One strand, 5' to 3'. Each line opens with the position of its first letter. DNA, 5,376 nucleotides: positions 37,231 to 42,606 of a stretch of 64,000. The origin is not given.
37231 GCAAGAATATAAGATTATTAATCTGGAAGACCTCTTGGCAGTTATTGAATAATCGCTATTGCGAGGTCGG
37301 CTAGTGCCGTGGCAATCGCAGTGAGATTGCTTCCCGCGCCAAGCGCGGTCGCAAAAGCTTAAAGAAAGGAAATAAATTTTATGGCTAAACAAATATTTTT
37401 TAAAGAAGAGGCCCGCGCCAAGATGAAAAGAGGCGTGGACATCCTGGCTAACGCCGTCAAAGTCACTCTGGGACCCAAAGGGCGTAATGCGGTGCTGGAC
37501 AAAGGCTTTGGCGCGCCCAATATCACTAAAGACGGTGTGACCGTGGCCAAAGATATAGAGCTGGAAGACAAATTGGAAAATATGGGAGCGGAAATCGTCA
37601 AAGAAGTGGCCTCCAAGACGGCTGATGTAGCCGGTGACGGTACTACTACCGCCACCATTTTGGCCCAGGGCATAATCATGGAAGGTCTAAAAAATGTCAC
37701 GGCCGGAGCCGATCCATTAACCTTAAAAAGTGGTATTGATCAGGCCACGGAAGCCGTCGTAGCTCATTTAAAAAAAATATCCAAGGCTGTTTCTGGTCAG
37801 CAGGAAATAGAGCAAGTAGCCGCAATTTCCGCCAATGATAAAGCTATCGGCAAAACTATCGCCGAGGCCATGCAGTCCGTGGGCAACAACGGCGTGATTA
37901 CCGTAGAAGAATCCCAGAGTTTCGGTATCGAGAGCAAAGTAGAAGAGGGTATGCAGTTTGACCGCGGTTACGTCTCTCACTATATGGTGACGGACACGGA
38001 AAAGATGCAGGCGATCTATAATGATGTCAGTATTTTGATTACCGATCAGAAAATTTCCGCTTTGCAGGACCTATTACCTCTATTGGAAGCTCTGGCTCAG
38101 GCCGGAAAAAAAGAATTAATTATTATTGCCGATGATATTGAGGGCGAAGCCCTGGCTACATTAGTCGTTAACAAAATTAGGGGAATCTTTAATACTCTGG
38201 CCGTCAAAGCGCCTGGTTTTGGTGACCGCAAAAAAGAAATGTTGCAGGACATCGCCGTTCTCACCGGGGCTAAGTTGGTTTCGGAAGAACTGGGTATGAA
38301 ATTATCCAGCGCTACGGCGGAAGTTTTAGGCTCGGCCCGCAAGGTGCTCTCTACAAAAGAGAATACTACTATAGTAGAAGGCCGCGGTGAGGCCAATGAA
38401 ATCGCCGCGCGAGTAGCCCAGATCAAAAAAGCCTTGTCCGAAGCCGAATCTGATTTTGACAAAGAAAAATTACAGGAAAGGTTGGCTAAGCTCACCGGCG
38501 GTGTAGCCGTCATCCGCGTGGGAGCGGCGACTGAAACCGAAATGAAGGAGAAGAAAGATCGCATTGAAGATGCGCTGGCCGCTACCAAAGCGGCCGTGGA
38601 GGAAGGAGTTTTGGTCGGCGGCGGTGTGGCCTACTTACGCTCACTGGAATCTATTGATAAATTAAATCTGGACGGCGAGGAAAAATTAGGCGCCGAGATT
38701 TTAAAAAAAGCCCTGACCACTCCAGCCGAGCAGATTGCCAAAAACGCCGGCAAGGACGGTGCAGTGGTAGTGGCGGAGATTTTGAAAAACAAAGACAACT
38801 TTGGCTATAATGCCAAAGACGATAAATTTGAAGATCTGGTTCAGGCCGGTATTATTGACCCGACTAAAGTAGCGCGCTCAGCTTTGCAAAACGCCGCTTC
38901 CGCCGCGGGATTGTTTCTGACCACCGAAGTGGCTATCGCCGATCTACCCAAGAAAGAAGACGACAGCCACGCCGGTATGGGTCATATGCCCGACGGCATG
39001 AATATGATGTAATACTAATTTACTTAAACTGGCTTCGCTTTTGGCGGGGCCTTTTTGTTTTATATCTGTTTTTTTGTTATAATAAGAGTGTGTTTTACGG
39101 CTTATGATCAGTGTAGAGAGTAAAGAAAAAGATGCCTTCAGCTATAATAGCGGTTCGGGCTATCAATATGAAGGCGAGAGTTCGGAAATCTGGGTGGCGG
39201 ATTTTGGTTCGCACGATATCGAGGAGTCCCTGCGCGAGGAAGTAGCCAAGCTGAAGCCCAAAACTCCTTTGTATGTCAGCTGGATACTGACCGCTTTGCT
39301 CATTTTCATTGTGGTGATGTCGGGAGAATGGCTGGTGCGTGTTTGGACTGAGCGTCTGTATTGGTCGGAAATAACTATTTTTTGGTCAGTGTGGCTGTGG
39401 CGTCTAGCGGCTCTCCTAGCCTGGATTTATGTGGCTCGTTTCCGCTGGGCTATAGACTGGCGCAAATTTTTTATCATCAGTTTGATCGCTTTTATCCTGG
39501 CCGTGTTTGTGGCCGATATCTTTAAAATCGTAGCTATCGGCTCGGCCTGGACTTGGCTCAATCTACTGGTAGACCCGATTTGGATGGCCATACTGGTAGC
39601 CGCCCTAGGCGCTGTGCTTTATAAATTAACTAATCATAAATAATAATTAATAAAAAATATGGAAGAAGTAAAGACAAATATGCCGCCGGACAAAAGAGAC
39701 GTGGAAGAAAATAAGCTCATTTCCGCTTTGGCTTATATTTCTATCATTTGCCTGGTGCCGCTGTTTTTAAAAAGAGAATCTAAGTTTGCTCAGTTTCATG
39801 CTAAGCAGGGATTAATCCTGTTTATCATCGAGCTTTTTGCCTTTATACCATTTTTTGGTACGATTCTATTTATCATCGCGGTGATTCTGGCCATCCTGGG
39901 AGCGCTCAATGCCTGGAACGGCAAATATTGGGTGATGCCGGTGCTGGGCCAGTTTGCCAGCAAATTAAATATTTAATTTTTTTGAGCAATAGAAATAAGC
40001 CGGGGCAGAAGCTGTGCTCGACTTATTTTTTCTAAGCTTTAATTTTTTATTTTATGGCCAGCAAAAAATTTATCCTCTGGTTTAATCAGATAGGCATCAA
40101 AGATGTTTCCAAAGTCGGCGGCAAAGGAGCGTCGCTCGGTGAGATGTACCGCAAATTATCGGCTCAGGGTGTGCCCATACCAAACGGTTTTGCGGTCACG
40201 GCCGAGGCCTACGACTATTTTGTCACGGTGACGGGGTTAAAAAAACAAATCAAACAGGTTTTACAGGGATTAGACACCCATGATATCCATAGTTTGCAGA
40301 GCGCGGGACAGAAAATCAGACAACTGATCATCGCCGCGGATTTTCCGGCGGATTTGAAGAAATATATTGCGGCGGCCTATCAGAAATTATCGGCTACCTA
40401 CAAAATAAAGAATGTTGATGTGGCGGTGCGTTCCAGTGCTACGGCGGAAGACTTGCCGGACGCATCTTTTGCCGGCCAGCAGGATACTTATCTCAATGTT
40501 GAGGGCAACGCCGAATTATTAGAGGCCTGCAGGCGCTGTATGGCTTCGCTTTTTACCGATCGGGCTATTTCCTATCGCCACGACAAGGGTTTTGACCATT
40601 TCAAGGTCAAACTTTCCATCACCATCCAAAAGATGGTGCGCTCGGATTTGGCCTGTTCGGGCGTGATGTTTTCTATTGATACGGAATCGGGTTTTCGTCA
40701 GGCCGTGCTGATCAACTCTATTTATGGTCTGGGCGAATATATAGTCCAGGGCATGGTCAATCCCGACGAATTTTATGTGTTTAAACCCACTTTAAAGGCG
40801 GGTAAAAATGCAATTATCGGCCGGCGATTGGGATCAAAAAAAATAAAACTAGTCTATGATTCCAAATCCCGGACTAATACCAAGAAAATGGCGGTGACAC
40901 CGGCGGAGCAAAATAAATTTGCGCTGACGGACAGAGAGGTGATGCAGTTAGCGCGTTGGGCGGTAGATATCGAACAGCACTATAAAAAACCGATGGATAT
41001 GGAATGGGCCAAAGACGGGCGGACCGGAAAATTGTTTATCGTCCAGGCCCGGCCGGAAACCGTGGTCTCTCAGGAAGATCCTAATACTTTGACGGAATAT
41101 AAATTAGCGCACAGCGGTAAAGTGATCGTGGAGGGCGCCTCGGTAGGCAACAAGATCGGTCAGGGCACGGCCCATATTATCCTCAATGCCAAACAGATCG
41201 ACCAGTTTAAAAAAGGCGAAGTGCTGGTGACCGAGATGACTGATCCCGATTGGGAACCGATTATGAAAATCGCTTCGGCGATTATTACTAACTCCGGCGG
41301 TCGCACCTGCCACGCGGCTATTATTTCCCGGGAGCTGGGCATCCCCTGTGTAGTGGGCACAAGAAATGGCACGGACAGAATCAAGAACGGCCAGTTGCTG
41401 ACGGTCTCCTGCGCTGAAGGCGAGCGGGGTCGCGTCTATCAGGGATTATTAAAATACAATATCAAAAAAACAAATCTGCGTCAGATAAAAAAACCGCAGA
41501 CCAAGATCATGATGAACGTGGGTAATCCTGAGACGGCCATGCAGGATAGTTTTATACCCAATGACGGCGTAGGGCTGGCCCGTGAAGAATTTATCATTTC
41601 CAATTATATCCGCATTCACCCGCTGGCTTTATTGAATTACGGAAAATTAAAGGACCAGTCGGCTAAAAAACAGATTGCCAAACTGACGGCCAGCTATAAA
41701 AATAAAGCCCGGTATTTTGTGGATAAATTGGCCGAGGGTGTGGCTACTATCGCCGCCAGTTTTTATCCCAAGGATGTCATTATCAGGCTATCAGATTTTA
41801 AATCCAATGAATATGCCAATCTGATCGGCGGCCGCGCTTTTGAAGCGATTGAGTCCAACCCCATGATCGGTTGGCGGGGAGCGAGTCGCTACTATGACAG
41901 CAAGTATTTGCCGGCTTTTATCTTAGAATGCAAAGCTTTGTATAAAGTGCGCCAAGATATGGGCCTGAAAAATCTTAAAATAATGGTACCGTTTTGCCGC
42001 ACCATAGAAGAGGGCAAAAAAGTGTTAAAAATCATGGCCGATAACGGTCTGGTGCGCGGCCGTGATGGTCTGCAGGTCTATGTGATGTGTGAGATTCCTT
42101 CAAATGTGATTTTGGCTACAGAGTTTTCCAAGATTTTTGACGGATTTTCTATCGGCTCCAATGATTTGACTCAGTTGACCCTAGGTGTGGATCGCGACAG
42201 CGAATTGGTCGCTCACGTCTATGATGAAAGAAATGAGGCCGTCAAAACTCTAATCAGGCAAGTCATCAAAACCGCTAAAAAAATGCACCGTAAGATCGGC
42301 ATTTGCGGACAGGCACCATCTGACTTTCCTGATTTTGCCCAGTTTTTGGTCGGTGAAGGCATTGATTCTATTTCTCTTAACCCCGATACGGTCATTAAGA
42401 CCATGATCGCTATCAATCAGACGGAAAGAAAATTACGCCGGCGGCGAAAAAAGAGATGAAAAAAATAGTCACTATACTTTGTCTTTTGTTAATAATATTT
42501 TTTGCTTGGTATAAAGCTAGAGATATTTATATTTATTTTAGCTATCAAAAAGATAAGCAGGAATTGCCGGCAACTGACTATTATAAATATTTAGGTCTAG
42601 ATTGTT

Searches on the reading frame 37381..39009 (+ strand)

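Call 64: search_protein_families(library=pfam, proteins=[window:37381-39009:+], max_evalue=0.00001)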
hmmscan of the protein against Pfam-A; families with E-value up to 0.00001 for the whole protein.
window:37381-39009:+ (543 aa): 1 family
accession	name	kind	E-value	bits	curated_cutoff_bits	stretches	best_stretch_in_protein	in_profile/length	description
PF00118.29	Cpn60_TCP1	-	6.6e-72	243.2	34.3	1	22-519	1-486/490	TCP-1/cpn60 chaperonin family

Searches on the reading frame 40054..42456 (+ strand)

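Call 64: search_protein_families(library=pfam, proteins=[window:40054-42456:+], max_evalue=0.00001)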
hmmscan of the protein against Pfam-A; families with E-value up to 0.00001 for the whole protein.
window:40054-42456:+ (801 aa): 3 families
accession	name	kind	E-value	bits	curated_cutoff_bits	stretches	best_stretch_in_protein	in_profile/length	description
PF01326.24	PPDK_N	-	1.5e-127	425.9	27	1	19-345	2-319/328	Pyruvate phosphate dikinase, AMP/ATP-binding domain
PF02896.24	PEP-utilizers_C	-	7.4e-61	206.3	22.8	1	478-791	15-292/293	PEP-utilising enzyme, PEP-binding domain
PF00391.29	PEP-utilizers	-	9.8e-26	89.6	23.1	1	385-456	1-72/72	PEP-utilising enzyme, mobile domain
